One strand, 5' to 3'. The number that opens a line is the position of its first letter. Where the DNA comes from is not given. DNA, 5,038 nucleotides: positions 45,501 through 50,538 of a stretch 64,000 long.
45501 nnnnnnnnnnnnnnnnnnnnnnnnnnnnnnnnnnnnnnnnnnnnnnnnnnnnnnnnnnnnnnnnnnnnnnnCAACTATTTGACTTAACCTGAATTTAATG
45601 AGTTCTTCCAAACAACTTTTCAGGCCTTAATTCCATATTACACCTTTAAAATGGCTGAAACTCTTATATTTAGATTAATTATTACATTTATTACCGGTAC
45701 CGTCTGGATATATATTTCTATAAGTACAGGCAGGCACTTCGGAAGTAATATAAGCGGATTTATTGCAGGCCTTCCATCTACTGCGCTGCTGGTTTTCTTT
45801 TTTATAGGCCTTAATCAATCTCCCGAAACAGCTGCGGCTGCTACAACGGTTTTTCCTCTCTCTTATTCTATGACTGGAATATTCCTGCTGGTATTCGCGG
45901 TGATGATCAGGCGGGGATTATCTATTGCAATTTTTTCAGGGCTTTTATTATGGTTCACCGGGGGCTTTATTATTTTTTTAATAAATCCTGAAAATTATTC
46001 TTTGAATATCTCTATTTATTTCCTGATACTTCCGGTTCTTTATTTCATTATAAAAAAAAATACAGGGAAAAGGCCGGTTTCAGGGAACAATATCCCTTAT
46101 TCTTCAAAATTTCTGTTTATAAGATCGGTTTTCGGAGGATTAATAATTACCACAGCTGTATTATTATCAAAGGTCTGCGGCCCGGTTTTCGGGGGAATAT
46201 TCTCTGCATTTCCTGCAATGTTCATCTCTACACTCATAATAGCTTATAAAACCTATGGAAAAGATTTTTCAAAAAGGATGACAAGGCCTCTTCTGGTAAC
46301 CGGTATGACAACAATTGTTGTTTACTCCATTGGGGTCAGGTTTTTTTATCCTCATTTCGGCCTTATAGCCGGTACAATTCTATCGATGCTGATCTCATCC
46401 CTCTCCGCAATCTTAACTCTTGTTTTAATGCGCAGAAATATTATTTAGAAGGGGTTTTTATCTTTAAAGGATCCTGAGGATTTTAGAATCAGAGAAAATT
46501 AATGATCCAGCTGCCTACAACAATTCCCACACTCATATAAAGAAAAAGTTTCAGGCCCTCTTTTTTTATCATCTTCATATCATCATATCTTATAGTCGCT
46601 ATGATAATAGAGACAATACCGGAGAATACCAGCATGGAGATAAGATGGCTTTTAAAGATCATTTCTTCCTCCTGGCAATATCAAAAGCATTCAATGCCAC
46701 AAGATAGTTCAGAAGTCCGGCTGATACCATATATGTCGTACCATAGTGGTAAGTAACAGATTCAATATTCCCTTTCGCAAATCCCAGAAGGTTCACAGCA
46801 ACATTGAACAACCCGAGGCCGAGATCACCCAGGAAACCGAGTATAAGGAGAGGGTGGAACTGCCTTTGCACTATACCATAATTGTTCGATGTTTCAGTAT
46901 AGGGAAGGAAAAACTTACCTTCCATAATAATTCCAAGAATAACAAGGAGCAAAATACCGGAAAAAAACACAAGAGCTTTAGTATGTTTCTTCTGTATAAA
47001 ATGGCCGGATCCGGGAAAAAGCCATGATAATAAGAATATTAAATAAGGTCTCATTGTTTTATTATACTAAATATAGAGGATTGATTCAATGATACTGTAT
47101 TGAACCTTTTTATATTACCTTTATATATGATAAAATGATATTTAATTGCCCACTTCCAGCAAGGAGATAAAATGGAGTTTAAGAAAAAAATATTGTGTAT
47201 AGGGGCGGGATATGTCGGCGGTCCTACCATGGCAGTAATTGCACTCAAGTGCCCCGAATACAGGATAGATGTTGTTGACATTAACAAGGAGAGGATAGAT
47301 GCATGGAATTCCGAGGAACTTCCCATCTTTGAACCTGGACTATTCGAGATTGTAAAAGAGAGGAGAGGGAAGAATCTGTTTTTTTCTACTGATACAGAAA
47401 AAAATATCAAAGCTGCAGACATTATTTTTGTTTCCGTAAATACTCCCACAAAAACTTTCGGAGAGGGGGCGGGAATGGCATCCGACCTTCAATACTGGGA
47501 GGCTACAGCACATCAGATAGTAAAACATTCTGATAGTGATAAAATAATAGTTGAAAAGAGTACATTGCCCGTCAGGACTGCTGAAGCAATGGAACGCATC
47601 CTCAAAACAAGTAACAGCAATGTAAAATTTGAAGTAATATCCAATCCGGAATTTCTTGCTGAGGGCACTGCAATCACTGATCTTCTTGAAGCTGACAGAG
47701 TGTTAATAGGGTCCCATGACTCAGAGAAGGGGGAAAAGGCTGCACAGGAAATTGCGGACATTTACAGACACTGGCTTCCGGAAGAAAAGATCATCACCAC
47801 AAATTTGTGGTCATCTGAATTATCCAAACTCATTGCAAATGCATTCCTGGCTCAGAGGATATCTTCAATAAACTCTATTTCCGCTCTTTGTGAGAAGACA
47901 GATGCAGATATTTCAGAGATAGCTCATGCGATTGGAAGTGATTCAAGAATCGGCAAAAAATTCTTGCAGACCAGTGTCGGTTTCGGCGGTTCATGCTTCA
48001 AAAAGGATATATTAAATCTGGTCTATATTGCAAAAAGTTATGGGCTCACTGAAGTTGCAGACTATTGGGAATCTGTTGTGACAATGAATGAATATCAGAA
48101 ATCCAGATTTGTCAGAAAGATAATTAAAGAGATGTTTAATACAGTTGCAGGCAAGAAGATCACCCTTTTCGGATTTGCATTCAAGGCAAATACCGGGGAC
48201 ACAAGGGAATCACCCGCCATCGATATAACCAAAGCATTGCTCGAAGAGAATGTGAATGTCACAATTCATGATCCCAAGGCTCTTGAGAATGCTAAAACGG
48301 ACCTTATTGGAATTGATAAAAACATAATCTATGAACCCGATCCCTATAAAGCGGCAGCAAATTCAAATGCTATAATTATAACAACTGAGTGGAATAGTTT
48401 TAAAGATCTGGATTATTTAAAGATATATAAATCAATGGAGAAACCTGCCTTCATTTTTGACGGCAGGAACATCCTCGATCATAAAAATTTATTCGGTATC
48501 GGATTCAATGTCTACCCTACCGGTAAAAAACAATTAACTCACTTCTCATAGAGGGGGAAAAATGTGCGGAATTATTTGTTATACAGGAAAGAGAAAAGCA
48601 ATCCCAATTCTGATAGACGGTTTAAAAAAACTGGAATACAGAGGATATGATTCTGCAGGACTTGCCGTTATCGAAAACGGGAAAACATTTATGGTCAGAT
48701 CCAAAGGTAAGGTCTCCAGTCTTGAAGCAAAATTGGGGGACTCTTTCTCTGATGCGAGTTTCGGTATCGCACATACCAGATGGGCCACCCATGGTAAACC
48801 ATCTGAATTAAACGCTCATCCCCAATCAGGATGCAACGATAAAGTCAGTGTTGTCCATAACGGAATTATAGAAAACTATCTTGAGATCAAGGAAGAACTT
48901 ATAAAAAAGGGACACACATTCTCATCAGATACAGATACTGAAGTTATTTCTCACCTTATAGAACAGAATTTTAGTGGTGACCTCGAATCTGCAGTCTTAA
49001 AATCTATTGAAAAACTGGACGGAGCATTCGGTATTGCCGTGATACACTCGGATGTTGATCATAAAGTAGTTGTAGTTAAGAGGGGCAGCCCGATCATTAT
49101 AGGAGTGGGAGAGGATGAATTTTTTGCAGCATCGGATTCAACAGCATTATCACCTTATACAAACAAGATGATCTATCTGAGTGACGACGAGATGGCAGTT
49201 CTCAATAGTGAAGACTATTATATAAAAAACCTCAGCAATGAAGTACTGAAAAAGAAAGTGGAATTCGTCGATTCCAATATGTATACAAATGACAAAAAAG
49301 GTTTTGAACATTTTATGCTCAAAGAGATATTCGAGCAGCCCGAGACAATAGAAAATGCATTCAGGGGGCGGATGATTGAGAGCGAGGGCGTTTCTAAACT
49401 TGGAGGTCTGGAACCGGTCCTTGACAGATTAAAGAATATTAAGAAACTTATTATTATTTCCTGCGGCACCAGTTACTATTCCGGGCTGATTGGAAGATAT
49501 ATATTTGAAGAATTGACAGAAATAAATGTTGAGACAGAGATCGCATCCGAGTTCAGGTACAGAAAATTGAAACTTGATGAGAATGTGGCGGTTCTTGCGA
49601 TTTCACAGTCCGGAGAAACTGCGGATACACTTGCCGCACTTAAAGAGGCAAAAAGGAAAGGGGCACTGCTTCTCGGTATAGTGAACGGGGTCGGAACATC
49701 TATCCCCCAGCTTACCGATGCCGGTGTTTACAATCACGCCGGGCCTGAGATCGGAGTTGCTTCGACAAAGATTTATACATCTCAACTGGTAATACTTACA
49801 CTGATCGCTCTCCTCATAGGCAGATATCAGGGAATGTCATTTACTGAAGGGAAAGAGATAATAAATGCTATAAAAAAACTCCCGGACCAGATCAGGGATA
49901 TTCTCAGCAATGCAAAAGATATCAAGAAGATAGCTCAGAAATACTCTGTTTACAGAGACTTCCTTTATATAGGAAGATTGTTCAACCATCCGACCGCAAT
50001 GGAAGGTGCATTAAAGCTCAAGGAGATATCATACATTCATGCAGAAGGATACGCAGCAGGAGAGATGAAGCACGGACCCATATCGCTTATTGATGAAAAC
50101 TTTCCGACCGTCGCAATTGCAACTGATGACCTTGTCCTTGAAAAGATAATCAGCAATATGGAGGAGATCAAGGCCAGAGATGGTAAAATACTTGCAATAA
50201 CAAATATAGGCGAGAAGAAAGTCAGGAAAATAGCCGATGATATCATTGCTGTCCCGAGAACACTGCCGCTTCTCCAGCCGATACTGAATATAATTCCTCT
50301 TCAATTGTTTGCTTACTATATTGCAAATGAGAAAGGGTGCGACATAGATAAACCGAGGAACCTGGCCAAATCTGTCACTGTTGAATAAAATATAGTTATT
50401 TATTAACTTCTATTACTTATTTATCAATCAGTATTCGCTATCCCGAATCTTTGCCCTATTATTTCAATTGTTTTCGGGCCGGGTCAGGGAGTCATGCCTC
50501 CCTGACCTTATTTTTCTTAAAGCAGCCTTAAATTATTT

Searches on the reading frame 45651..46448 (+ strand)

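Call 19: search_protein_families(library=pfam, proteins=[window:45651-46448:+], max_evalue=0.0001)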
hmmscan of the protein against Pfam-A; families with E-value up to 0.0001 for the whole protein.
window:45651-46448:+ (265 aa): 1 family
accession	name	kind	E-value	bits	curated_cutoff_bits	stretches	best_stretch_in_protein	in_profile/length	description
PF11345.13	DUF3147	-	2e-08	35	23.6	1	155-255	1-104/111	Protein of unknown function (DUF3147)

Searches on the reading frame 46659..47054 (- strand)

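Call 19: search_protein_families(library=pfam, proteins=[window:46659-47054:-], max_evalue=0.0001)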
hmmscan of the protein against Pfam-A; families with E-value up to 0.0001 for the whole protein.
window:46659-47054:- (131 aa): 1 family
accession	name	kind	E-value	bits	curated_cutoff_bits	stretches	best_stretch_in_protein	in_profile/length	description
PF20382.3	DUF6677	-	3.3e-25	89.4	24.3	1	6-130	2-114/116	Family of unknown function (DUF6677)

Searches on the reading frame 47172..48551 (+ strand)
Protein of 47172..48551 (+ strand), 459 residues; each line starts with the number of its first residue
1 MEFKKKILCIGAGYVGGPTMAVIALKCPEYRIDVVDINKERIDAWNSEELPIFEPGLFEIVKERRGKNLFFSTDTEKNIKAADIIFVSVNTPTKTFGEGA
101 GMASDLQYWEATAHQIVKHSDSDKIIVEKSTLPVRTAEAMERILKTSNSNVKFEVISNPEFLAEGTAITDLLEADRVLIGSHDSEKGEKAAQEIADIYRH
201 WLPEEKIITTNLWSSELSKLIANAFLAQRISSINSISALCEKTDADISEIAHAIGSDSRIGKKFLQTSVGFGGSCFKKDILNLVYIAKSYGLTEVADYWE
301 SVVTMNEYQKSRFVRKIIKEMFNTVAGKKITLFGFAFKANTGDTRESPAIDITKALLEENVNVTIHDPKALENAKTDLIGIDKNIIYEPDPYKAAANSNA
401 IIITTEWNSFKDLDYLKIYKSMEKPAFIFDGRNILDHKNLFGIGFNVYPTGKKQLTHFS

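Call 19: search_protein_families(library=pfam, proteins=[window:47172-48551:+], max_evalue=0.0001)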
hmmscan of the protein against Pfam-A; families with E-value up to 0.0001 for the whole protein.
window:47172-48551:+ (459 aa): 3 families
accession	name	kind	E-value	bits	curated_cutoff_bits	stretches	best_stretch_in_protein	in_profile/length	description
PF03721.20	UDPG_MGDP_dh_N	-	8.9e-59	198.6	27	1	6-189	2-183/187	UDP-glucose/GDP-mannose dehydrogenase family, NAD binding domain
PF00984.24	UDPG_MGDP_dh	-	8e-32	109.6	25.4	1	213-307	1-93/94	UDP-glucose/GDP-mannose dehydrogenase family, central domain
PF03720.21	UDPG_MGDP_dh_C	-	2.8e-31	108.4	30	1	332-437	2-103/103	UDP-glucose/GDP-mannose dehydrogenase family, UDP binding domain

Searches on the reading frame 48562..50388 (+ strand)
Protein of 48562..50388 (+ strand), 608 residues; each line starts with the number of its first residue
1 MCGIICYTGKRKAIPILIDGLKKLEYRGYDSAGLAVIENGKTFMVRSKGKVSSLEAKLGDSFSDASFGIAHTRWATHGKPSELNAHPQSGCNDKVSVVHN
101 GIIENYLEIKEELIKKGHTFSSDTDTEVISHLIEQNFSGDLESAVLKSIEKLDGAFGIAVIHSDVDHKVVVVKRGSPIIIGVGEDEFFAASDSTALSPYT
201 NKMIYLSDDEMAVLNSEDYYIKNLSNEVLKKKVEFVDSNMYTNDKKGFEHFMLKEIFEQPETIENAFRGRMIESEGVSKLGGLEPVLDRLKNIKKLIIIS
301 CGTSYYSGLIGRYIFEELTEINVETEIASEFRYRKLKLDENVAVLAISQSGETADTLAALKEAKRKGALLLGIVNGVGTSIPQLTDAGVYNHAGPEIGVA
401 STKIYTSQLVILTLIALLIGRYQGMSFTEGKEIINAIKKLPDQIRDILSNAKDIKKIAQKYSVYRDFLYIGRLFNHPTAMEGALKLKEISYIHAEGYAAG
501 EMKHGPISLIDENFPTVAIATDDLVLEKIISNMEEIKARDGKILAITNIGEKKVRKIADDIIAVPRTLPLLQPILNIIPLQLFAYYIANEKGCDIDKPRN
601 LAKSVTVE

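Call 19: search_protein_families(library=pfam, proteins=[window:48562-50388:+], max_evalue=0.0001)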
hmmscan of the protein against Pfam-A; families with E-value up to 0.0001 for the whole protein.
window:48562-50388:+ (608 aa): 3 families
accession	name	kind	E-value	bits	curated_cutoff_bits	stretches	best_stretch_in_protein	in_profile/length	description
PF01380.27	SIS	-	3.9e-47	159.8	25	2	290-417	2-130/131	SIS domain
PF13522.11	GATase_6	-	6.5e-19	68.7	27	1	63-191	8-129/130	Glutamine amidotransferase domain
PF13537.11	GATase_7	-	2.1e-14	54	25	1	87-196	15-121/123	Glutamine amidotransferase domain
